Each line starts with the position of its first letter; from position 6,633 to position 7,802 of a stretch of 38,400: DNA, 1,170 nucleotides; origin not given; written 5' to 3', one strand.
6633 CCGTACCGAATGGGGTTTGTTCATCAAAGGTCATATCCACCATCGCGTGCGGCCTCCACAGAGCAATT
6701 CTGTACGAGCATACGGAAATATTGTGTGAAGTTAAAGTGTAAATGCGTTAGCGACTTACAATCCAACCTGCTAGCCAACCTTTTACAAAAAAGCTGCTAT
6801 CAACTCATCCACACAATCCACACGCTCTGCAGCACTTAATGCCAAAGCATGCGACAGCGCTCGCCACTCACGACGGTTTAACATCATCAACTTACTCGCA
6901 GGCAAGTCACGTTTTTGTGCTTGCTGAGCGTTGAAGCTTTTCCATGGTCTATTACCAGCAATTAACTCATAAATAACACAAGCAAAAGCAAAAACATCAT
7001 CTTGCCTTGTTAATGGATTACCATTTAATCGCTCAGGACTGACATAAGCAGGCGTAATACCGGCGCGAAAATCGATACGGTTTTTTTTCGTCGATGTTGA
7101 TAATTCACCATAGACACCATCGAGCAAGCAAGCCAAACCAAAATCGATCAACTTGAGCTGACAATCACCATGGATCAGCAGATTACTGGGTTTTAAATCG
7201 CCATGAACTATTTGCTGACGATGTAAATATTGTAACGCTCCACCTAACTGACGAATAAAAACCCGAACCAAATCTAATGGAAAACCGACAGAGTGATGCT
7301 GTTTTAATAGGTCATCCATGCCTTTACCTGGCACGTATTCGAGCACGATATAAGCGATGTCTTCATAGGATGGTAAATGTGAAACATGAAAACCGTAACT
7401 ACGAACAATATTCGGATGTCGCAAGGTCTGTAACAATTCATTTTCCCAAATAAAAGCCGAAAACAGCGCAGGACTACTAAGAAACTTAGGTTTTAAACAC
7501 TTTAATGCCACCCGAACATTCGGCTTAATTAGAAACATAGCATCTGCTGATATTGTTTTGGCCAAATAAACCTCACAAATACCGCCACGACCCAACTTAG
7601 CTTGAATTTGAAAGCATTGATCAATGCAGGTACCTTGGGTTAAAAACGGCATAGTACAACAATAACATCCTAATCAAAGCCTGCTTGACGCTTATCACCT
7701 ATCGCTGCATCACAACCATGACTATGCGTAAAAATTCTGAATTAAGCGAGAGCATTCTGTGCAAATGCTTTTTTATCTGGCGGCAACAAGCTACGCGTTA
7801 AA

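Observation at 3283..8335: Five-gene kinase / phosphatase / vWA / nuclease-fold cassette: an expanded TerY-P (YegI-YegK-YegL-like) triad as a candidate undescribed conflict or defence system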

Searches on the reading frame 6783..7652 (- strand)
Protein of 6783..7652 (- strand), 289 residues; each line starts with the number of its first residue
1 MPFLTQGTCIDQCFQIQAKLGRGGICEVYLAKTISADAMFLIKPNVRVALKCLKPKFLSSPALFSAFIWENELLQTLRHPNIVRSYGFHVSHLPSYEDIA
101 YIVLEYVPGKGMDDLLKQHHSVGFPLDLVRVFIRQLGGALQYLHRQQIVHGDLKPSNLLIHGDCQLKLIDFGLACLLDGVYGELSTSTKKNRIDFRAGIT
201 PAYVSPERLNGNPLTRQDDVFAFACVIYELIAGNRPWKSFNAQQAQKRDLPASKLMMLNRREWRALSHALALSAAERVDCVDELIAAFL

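Call 3: search_protein_families(library=pfam, proteins=[window:6783-7652:-], max_evalue=0.01)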
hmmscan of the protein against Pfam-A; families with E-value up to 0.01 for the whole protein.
window:6783-7652:- (289 aa): 6 families
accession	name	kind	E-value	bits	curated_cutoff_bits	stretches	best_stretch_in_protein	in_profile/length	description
PF00069.31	Pkinase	-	2.3e-42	145.6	31.7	1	15-252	2-212/263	Protein kinase domain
PF07714.23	PK_Tyr_Ser-Thr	-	2.7e-30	106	23.1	1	15-247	2-215/258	Protein tyrosine and serine/threonine kinase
PF03109.22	ABC1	-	7.8e-07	28.9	22.9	1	100-176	143-216/244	ABC1 atypical kinase-like domain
PF01636.29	APH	-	3.3e-05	24.2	23.2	1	140-176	162-199/239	Phosphotransferase enzyme family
PF06293.20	Kdo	-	0.00012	22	21.3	1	101-171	93-166/207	Lipopolysaccharide kinase (Kdo/WaaP) family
PF01163.29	RIO1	-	0.0016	18.5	22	1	134-172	112-149/187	RIO domain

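Call 4: search_protein_families(library=padloc, proteins=[window:6783-7652:-], max_evalue=0.01)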
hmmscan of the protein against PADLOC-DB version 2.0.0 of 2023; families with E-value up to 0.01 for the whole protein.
window:6783-7652:- (289 aa): 36 families (the best 25 are shown)
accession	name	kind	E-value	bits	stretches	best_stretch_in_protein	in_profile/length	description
PDLC04138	mad6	-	1.2e-55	187.7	1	12-243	51-262/659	mads_6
PDLC04042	PD-T4-6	-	2e-45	153.7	1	6-245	3-220/292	-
PDLC04053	PD-T4-6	-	1.6e-41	140.7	1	14-284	11-264/311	-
PDLC04054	PD-T4-6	-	1.3e-39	134.6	1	5-245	4-221/347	-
PDLC04060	PD-T4-6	-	5.8e-39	132.3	1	7-239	3-211/486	-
PDLC04061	PD-T4-6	-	7.5e-38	129.3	1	9-239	13-225/510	-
PDLC04047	PD-T4-6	-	6e-36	122.2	1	9-246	7-221/327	-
PDLC04057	PD-T4-6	-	3.8e-34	116.5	1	7-285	3-264/443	-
PDLC04043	PD-T4-6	-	5.5e-31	106.1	1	14-245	17-225/452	-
PDLC04048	PD-T4-6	-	6e-31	106.1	1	7-239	5-214/354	-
PDLC04052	PD-T4-6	-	3.5e-29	100.3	1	11-238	8-217/496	-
PDLC04040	PD-T4-6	-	5.2e-29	99.4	1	20-239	2-207/547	-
PDLC04041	PD-T4-6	-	7.3e-29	99.3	1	13-288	29-290/443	-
PDLC04039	PD-T4-6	-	8.9e-29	98.8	1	6-244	9-222/458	-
PDLC04064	PD-T4-6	-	3e-27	93.6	1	15-243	23-226/369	-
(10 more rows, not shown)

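Call 5: search_protein_families(library=ncbifam, proteins=[window:6783-7652:-], max_evalue=0.01)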
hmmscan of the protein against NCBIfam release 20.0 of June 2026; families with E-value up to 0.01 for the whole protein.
window:6783-7652:- (289 aa): 22 families
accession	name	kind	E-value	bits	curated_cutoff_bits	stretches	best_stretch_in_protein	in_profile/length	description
NF033483.0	PknB_PASTA_kin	equivalog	4.3e-42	144.9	450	1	7-239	2-210/563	Stk1 family PASTA domain-containing Ser/Thr kinase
NF047741.1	antiphage_MADS6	equivalog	2.8e-30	105.4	460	2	132-286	304-455/612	methylation-associated defense system protein kinase MAD6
NF052427.1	StpK7MSMEG_1200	equivalog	1.5e-26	93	900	1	14-243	9-217/601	serine/threonine protein kinase StpK7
TIGR03903.1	TOMM_kin_cyc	equivalog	4.4e-22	77.8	705.75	1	46-238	4-190/1267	TOMM system kinase/cyclase fusion protein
NF009651.0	PRK13184.1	equivalog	1.2e-19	69.9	839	1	13-286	3-285/932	serine/threonine-protein kinase PknD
NF033442.0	BREX_PglW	equivalog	1.5e-14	52.7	990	1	6-174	506-660/1391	BREX system serine/threonine kinase PglW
NF038150.1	lanthi_synth_IV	equivalog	1.8e-14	53.1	650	1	95-249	263-406/851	class IV lanthionine synthetase LanL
NF053615.1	SerThrKinAfsKStmc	equivalog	1.9e-12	46.7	1300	1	14-241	15-217/809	protein serine/threonine kinase AfsK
NF011463.0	PRK14879.1-4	equivalog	1.7e-11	44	188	1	98-176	91-162/237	Kae1-associated kinase Bud32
TIGR03724.2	arch_bud32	equivalog_domain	2.2e-11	43.6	125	1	100-175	68-132/193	KEOPS complex kinase/ATPase Bud32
NF058632.1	SerThrKinPrkT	equivalog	2.5e-11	43.2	280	1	96-172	91-163/322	serine/threonine protein kinase PrkT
NF038151.1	lanthi_synth_III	equivalog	1e-10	40.7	575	1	70-248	273-440/833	class III lanthionine synthetase LanKC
NF011460.0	PRK14879.1-1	equivalog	6e-09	35.4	199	1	101-174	87-157/232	Kae1-associated kinase Bud32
NF011464.0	PRK14879.1-7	equivalog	3.6e-08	33.4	246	1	101-176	82-151/221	Kae1-associated kinase Bud32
NF007174.0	PRK09605.1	equivalog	1.8e-07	30.1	447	1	98-176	409-475/535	bifunctional N(6)-L-threonylcarbamoyladenine synthase/serine/threonine protein kinase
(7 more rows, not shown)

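Call 11: find_encoding_contigs(protein=window:6783-7652:-, flank=10000, max_places=10)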
Protein window:6783-7652:- (289 aa): 2 contigs read that carry it; 2 places shown.
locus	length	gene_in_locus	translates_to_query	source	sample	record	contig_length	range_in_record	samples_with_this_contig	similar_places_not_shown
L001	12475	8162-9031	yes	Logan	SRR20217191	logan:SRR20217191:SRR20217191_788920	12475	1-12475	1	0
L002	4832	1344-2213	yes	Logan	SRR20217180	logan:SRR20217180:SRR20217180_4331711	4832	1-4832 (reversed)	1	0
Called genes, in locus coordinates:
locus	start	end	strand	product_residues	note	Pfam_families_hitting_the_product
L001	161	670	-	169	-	PF06945:DUF1289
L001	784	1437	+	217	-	PF13441:Gly-zipper_YMGG, PF05433:Rick_17kDa_Anti (weak), PF13488:Gly-zipper_Omp, PF00691:OmpA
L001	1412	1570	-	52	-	-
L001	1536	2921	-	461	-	PF13487:HD_5, PF01966:HD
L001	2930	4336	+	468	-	-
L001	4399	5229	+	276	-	PF01171:ATP_bind_3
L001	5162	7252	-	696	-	PF00512:HisKA, PF02518:HATPase_c, PF00072:Response_reg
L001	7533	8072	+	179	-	PF10881:DUF2726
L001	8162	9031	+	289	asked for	PF00069:Pkinase, PF07714:PK_Tyr_Ser-Thr, PF03109:ABC1 (weak)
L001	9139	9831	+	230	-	-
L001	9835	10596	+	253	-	PF13672:PP2C_2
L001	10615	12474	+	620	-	?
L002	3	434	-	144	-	?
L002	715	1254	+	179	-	PF10881:DUF2726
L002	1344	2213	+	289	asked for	PF00069:Pkinase, PF07714:PK_Tyr_Ser-Thr, PF03109:ABC1 (weak)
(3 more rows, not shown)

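Call 12: find_homologous_proteins(query=window:6783-7652:-, max_evalue=1e-20)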
Query window:6783-7652:- (289 aa): 8 proteins with E <= 1e-20 among 1996 candidates.
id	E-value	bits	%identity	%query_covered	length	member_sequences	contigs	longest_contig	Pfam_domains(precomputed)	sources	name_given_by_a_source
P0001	7.0e-194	661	100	100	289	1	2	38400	PF07714.24,PF00069.32,PF03109.23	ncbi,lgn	-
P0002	5.3e-141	487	74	100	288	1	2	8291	PF06293.21,PF07714.24,PF00069.32,PF03109.23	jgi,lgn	jgi:serine/threonine protein kinase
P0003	1.1e-138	480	74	100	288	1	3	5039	PF07714.24,PF00069.32,PF03109.23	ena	-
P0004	2.5e-138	478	73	100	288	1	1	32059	PF07714.24,PF00069.32,PF03109.23,PF01636.30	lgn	-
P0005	6.4e-130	451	70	100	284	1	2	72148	PF07714.24,PF00069.32,PF03109.23,PF01636.30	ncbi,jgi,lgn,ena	jgi:serine/threonine-protein kinase Stk1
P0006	1.3e-116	407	64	100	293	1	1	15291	PF07714.24,PF00069.32,PF03109.23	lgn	-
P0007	3.2e-30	124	34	95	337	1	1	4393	PF07714.24,PF00069.32,PF19974.6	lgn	-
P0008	3.8e-30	123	32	94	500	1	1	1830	PF07714.24,PF00069.32,PF03109.23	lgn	-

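Call 13: find_encoding_contigs(protein=P0005, flank=10000, max_places=4)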
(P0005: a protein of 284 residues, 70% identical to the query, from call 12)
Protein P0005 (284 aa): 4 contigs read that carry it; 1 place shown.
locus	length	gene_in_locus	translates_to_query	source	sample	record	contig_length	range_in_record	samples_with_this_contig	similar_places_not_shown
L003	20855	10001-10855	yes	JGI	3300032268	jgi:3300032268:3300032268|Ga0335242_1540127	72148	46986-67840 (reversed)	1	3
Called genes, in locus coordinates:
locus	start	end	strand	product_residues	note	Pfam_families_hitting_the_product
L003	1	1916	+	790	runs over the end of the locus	PF07793:DUF1631, PF26671:DUF1631_2nd, PF26672:DUF1631_3rd, PF26670:DUF1631_C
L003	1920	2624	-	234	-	PF00005:ABC_tran, PF02463:SMC_N (faint), PF13304:AAA_21 (weak)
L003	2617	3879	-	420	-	PF12704:MacB_PCD, PF02687:FtsX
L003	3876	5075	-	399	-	PF25919:BSH_CusB (faint), PF25984:BSH_YknX (faint), PF25997:BSH_YhbJ (faint), PF25917:BSH_RND, PF25973:BSH_CzcB (weak), PF25954:Beta-barrel_RND_2, PF25975:CzcB_C (weak), PF25989:YknX_C (weak), +2 more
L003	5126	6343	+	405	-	PF00871:Acetate_kinase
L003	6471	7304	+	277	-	PF01171:ATP_bind_3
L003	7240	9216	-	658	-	PF00512:HisKA, PF02518:HATPase_c, PF00072:Response_reg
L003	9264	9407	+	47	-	-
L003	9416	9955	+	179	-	PF10881:DUF2726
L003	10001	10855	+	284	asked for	PF00069:Pkinase, PF07714:PK_Tyr_Ser-Thr, PF01636:APH (faint), PF03109:ABC1 (weak)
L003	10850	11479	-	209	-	PF00484:Pro_CA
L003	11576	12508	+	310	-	PF00005:ABC_tran, PF13304:AAA_21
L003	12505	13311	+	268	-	PF01061:ABC2_membrane, PF12698:ABC2_membrane_3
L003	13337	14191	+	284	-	PF14819:QueF_N, PF14489:QueF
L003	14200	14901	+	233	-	PF00072:Response_reg, PF00486:Trans_reg_C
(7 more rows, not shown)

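Call 14: find_encoding_contigs(protein=P0004, flank=10000, max_places=4)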
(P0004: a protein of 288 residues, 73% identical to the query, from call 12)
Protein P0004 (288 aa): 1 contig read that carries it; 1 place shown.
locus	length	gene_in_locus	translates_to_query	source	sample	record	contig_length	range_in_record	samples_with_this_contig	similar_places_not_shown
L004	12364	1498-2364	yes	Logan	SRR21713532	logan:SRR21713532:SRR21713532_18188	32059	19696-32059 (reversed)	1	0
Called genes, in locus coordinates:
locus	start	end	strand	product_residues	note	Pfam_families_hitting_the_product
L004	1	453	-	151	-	?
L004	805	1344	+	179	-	PF10881:DUF2726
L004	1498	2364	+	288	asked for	PF00069:Pkinase, PF07714:PK_Tyr_Ser-Thr, PF01636:APH (faint), PF03109:ABC1 (weak)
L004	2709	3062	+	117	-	PF14579:HHH_6 (faint), PF12836:HHH_3, PF00633:HHH (weak), PF03934:T2SSK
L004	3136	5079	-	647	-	PF16177:ACAS_N, PF00501:AMP-binding, PF13193:AMP-binding_C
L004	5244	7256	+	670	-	PF03717:PBP_dimer, PF00905:Transpeptidase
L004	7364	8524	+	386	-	PF01098:FTSW_RODA_SPOVE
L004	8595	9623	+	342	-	PF13406:SLT_2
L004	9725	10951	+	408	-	PF00768:Peptidase_S11, PF13354:Beta-lactamase2 (weak), PF07943:PBP5_C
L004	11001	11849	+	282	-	PF01063:Aminotran_4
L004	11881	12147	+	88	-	PF04359:DUF493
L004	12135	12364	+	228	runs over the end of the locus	PF21948:LplA-B_cat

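Call 15: find_encoding_contigs(protein=P0006, flank=10000, max_places=4)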
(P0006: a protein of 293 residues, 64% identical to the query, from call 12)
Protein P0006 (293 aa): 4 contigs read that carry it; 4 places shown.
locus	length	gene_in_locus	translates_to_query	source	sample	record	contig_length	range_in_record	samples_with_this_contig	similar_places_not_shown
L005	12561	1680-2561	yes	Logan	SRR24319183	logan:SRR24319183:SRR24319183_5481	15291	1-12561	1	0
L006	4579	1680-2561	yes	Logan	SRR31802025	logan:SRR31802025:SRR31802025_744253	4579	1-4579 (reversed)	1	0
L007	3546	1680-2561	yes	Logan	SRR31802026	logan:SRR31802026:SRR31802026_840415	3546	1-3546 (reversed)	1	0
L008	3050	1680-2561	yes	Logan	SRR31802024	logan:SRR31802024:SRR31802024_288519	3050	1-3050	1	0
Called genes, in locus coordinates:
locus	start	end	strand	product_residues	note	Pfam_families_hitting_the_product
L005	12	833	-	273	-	PF00512:HisKA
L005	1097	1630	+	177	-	PF10881:DUF2726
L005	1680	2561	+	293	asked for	PF00069:Pkinase, PF07714:PK_Tyr_Ser-Thr, PF03109:ABC1 (weak)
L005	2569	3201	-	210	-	PF00484:Pro_CA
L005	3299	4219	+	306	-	PF00005:ABC_tran, PF13304:AAA_21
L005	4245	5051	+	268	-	PF01061:ABC2_membrane, PF12698:ABC2_membrane_3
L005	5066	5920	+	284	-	PF14819:QueF_N, PF14489:QueF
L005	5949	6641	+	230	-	PF00072:Response_reg, PF00486:Trans_reg_C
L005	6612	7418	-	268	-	-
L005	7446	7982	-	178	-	PF11086:DUF2878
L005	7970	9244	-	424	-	PF02353:CMAS, PF13489:Methyltransf_23, PF08241:Methyltransf_11, PF08242:Methyltransf_12 (weak), PF13649:Methyltransf_25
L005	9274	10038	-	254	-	PF07103:DUF1365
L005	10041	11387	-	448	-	PF01266:DAO (weak), PF01593:Amino_oxidase, PF13450:NAD_binding_8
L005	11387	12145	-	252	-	PF00106:adh_short, PF08659:KR, PF13561:adh_short_C2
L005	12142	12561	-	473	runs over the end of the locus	PF00512:HisKA, PF02518:HATPase_c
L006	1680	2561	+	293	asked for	PF00069:Pkinase, PF07714:PK_Tyr_Ser-Thr, PF03109:ABC1 (weak)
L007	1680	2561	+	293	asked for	PF00069:Pkinase, PF07714:PK_Tyr_Ser-Thr, PF03109:ABC1 (weak)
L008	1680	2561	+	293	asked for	PF00069:Pkinase, PF07714:PK_Tyr_Ser-Thr, PF03109:ABC1 (weak)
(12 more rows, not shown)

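Call 17: find_encoding_contigs(protein=P0002, flank=10000, max_places=4)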
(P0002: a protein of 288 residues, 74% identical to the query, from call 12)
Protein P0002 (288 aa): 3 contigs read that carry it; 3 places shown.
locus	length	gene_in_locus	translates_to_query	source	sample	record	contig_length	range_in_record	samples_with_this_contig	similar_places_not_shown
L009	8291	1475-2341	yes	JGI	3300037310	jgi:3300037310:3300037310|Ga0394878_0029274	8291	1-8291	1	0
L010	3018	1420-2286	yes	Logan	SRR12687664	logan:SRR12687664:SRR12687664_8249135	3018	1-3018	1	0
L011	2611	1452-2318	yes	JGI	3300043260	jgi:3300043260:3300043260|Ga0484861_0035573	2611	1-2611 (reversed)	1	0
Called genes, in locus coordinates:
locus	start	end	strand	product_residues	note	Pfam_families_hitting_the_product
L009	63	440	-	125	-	PF00512:HisKA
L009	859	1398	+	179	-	PF10881:DUF2726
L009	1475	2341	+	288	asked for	PF00069:Pkinase, PF07714:PK_Tyr_Ser-Thr, PF06293:Kdo (faint), PF03109:ABC1 (weak)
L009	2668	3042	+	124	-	PF14579:HHH_6 (faint), PF12836:HHH_3, PF00633:HHH (weak), PF03934:T2SSK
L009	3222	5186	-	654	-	PF16177:ACAS_N, PF00501:AMP-binding, PF13193:AMP-binding_C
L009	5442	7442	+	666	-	PF03717:PBP_dimer, PF00905:Transpeptidase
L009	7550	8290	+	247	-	?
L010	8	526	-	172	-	PF00512:HisKA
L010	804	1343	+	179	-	PF10881:DUF2726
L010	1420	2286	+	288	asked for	PF00069:Pkinase, PF07714:PK_Tyr_Ser-Thr, PF06293:Kdo (faint), PF03109:ABC1 (weak)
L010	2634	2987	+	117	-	PF14579:HHH_6 (faint), PF12836:HHH_3, PF00633:HHH (weak), PF03934:T2SSK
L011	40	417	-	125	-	PF00512:HisKA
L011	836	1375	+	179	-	PF10881:DUF2726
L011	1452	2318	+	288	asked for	PF00069:Pkinase, PF07714:PK_Tyr_Ser-Thr, PF06293:Kdo (faint), PF03109:ABC1 (weak)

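Call 18: find_encoding_contigs(protein=P0003, flank=10000, max_places=4)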
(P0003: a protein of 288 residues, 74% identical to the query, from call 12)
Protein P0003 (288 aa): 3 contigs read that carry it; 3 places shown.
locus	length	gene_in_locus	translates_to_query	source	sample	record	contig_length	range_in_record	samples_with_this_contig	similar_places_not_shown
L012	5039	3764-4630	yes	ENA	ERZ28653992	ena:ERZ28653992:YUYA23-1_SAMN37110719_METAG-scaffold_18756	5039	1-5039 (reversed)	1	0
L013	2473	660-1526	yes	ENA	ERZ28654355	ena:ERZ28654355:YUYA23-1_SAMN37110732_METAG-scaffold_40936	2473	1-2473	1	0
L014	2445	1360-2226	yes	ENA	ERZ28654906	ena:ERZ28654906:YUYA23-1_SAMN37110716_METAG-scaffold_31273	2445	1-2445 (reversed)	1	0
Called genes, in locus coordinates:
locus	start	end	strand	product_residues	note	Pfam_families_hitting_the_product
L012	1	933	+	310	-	?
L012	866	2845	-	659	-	PF00512:HisKA, PF02518:HATPase_c, PF00072:Response_reg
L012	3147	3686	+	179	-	PF10881:DUF2726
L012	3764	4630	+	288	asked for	PF00069:Pkinase, PF07714:PK_Tyr_Ser-Thr, PF03109:ABC1 (weak)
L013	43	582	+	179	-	PF10881:DUF2726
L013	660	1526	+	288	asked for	PF00069:Pkinase, PF07714:PK_Tyr_Ser-Thr, PF03109:ABC1 (weak)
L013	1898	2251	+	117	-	PF14579:HHH_6 (faint), PF12836:HHH_3, PF00633:HHH (weak), PF03934:T2SSK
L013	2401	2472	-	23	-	?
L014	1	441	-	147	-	?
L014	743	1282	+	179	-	PF10881:DUF2726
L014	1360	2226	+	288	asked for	PF00069:Pkinase, PF07714:PK_Tyr_Ser-Thr, PF03109:ABC1 (weak)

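Call 52: find_encoding_contigs(protein=P0007, flank=10000, max_places=3)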
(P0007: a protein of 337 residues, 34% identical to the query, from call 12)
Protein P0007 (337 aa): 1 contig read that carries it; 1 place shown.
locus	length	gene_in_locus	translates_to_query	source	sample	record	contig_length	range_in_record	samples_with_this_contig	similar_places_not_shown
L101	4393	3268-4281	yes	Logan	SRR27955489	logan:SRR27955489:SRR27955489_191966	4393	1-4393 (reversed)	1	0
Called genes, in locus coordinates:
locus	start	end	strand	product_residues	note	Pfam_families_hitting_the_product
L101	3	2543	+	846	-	?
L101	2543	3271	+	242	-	PF00481:PP2C, PF13672:PP2C_2, PF07228:SpoIIE (faint)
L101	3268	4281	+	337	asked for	PF00069:Pkinase, PF07714:PK_Tyr_Ser-Thr, PF19974:TCAD9 (weak)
